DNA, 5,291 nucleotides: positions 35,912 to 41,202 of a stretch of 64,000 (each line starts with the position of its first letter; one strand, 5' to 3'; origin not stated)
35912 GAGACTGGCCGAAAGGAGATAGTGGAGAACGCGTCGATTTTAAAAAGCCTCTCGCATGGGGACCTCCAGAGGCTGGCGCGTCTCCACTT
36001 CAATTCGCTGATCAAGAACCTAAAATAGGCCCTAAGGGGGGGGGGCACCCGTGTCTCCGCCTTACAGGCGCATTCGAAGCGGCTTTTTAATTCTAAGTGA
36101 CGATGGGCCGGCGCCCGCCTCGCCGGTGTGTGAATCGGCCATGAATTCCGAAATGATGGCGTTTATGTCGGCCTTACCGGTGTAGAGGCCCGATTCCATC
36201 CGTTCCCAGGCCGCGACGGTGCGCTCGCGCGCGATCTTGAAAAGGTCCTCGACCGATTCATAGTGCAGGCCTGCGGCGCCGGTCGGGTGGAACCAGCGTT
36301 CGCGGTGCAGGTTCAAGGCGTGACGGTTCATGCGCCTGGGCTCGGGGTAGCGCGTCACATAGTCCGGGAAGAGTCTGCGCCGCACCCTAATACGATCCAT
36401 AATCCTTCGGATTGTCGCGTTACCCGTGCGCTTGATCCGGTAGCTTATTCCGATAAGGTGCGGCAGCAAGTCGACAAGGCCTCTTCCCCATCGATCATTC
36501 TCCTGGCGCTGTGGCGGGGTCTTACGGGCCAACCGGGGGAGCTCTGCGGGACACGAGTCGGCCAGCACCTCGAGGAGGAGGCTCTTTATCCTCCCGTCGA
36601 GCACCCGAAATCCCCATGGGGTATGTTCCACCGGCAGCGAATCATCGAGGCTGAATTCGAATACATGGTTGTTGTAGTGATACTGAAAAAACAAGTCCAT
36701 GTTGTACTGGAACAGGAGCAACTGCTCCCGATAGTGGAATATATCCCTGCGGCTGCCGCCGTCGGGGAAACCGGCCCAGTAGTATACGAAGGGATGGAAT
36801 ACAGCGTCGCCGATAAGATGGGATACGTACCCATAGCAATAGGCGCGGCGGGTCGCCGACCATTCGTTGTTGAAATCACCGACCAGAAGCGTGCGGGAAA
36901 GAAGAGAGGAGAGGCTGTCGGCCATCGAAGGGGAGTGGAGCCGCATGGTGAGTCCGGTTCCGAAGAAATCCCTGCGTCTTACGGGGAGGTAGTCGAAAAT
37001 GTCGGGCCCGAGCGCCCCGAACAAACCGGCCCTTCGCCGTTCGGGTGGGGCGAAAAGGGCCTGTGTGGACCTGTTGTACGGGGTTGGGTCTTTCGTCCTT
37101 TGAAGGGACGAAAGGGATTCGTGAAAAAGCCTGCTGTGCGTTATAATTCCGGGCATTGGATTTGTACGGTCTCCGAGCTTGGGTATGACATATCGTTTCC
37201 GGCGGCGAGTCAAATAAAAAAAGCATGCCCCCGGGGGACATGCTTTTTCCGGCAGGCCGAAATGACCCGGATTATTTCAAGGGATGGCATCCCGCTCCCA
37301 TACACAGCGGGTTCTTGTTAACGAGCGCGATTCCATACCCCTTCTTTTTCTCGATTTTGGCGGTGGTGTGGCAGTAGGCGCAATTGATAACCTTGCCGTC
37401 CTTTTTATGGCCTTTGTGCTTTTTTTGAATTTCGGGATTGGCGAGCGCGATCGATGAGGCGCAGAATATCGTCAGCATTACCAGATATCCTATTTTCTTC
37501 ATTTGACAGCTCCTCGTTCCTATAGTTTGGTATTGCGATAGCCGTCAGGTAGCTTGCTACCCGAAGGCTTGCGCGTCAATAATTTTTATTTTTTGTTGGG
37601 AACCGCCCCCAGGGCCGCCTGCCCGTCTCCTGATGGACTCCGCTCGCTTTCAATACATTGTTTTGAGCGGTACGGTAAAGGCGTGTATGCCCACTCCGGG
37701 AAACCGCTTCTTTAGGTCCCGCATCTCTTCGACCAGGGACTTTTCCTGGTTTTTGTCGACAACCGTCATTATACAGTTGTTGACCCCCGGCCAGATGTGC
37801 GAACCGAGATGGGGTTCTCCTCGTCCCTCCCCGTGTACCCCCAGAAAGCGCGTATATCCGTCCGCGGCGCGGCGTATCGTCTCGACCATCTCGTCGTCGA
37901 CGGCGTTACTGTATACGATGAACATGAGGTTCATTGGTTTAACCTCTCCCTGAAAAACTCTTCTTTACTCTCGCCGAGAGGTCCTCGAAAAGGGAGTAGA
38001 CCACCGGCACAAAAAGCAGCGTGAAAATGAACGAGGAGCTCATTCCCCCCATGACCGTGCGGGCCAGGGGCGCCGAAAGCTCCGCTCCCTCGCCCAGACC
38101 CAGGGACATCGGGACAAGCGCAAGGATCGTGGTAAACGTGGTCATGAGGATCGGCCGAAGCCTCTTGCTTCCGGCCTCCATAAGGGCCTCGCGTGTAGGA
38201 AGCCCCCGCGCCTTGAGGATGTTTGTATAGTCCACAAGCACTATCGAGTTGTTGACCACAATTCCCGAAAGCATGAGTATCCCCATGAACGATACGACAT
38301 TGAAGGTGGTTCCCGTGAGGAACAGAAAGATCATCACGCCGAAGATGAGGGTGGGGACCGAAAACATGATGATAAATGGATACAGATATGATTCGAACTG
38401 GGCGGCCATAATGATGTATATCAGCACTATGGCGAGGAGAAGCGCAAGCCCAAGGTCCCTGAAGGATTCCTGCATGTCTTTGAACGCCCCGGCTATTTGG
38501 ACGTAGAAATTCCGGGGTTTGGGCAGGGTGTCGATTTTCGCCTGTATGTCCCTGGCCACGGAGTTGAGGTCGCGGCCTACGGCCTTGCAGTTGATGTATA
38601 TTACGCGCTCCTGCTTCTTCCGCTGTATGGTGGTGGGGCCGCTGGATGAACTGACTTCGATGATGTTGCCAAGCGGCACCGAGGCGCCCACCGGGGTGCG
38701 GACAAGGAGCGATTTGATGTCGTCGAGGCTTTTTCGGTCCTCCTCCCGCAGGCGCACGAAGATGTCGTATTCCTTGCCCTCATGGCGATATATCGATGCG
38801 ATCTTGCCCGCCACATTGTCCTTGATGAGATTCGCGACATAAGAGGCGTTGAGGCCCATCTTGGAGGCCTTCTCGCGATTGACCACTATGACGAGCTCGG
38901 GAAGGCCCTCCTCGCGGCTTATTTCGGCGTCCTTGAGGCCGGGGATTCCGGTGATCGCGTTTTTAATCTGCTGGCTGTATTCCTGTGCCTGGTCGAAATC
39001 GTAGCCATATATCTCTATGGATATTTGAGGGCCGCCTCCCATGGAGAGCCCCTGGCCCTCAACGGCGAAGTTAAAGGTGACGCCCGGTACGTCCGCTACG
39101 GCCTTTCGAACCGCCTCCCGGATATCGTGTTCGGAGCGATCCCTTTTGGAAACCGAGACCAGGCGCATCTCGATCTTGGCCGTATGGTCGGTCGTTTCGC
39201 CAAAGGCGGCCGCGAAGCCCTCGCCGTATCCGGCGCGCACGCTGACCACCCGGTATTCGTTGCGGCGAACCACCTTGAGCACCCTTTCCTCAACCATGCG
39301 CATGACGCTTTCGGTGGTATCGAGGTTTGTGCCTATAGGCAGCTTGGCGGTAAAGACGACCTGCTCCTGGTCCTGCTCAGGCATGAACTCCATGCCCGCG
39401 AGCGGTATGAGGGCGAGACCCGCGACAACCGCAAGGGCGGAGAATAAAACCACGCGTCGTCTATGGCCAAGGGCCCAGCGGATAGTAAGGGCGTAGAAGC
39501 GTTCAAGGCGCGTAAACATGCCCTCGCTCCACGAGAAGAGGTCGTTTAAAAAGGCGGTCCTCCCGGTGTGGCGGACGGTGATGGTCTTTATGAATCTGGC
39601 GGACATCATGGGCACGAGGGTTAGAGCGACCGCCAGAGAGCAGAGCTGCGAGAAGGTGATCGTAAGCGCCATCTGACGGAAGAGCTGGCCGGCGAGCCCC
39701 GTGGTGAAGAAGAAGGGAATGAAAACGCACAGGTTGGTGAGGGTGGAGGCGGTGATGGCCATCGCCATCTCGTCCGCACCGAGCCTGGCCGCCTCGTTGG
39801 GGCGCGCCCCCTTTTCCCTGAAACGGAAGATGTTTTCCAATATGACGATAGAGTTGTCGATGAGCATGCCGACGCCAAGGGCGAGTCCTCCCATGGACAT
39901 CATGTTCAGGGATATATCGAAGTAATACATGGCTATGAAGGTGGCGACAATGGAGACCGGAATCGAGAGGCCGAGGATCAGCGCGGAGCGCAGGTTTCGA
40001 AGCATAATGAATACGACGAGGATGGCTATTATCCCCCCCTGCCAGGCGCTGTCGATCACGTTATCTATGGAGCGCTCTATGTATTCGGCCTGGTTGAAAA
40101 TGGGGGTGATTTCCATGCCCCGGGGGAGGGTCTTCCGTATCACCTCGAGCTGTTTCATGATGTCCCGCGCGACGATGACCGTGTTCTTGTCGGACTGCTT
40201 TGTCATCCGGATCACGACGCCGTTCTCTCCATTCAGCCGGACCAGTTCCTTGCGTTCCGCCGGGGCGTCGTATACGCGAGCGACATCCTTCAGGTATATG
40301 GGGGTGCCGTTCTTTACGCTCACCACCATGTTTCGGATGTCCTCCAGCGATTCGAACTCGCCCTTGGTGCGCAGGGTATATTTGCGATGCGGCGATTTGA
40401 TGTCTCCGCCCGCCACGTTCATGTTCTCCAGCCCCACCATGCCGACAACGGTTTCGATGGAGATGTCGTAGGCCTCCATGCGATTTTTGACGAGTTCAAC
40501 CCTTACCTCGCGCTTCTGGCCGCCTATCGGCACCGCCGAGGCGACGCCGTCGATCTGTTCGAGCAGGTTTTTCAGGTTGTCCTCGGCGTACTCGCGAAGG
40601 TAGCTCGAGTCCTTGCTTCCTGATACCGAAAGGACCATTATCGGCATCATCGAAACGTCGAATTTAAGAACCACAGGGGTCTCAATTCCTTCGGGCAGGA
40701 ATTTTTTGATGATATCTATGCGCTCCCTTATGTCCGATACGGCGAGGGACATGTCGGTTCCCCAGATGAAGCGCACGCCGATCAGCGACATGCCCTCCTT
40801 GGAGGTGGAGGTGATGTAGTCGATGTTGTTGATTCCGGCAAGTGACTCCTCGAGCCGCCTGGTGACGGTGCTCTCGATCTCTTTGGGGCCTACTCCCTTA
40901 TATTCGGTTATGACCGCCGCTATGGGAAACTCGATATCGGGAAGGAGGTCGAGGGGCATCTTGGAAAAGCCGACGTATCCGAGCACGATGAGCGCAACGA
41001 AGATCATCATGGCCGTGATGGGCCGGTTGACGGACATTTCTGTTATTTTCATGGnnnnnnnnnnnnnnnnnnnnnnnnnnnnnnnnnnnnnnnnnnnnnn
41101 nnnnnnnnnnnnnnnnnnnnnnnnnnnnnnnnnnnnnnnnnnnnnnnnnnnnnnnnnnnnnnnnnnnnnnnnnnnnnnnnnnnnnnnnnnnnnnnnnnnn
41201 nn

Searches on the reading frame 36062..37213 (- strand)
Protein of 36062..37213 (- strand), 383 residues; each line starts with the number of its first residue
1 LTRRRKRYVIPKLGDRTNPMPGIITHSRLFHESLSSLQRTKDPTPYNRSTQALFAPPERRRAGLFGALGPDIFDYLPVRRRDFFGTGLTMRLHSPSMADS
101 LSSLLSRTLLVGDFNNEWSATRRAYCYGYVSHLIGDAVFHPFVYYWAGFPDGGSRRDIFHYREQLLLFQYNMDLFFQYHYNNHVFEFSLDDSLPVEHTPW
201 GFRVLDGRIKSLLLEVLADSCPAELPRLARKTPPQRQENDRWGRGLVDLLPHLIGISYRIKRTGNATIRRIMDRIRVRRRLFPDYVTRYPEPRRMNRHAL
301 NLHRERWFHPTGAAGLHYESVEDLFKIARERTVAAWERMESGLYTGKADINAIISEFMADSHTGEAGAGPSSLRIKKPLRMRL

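Call 77: search_protein_families(library=pfam, proteins=[window:36062-37213:-], max_evalue=0.00001)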
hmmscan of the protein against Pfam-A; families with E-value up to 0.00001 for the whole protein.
window:36062-37213:- (383 aa): 1 family
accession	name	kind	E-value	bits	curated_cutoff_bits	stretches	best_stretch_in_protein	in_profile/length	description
PF00882.24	Zn_dep_PLPC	-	9.5e-07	29.3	26.8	1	62-183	28-113/167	Zinc dependent phospholipase C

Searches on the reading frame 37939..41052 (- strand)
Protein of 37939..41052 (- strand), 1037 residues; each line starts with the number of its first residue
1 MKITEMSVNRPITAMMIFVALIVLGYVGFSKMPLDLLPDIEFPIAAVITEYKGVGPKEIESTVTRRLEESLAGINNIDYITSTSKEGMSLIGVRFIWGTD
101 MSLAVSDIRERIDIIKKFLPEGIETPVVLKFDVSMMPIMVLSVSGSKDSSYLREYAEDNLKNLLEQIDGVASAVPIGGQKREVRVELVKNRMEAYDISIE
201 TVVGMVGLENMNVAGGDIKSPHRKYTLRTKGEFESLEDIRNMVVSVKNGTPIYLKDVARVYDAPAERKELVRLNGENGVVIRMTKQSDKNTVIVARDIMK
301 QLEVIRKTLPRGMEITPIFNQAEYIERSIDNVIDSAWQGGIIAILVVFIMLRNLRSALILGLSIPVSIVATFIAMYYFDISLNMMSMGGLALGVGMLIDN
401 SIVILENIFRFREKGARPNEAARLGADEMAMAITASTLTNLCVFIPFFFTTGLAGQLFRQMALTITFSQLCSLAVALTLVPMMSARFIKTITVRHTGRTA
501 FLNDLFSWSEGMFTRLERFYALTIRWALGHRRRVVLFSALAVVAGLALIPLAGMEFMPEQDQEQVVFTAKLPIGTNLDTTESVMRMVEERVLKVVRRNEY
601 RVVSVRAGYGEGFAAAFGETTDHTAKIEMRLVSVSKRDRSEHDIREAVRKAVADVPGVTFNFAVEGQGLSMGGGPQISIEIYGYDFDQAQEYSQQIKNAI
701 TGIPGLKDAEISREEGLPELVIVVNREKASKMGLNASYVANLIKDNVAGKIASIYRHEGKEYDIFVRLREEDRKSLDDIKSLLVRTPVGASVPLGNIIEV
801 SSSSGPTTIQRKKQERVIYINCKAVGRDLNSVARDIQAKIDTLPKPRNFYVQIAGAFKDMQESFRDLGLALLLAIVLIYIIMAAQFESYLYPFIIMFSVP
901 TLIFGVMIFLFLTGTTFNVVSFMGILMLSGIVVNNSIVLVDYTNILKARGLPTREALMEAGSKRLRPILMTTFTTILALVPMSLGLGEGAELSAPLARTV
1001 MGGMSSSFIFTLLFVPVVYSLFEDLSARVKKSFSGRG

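Call 77: search_protein_families(library=pfam, proteins=[window:37939-41052:-], max_evalue=0.00001)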
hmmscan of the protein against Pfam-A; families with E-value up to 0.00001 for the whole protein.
window:37939-41052:- (1037 aa): 2 families
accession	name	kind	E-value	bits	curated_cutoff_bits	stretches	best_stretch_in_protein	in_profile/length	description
PF00873.25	ACR_tran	-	4.3e-254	846.2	28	1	4-1022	2-1020/1021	AcrB/AcrD/AcrF family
PF03176.21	MMPL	-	4.2e-07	29.7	20.5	0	819-983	93-266/333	MMPL family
